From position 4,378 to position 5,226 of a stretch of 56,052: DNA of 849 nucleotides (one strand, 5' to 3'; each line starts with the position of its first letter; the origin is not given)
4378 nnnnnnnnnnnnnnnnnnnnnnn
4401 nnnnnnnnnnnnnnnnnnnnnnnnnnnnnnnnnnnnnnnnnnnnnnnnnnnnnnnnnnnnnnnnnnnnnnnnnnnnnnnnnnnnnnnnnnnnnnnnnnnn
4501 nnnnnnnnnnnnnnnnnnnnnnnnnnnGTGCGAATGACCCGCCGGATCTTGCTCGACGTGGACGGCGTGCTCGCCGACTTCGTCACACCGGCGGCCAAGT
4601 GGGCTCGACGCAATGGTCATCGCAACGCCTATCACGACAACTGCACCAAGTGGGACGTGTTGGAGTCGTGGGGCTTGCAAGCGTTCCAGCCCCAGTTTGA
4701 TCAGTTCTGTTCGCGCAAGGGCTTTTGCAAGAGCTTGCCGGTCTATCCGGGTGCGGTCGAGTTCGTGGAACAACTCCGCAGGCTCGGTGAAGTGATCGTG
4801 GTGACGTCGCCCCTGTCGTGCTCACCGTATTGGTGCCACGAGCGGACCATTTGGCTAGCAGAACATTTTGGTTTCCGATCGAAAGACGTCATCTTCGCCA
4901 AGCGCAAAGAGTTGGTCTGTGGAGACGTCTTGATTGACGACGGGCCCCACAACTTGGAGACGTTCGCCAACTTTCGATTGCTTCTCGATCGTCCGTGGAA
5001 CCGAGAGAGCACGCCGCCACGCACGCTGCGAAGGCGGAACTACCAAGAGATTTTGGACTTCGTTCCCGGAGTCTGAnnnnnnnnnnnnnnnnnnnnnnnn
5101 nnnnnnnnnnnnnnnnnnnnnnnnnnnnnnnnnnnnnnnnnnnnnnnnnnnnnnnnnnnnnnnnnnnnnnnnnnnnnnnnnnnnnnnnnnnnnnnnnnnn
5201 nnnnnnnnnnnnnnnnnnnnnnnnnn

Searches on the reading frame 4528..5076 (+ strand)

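Call 30: search_protein_families(library=pfam, proteins=[window:4528-5076:+], max_evalue=0.01)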
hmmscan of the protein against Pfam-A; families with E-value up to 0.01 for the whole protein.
window:4528-5076:+ (182 aa): 2 families
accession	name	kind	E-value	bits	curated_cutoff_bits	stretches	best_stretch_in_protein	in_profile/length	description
PF06941.18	NT5C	-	2.5e-27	96.4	24.8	1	7-178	4-173/180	5' nucleotidase, deoxy (Pyrimidine), cytosolic type C protein (NT5C)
PF00702.32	Hydrolase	-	0.00042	21.2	26.4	0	44-99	71-127/191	haloacid dehalogenase-like hydrolase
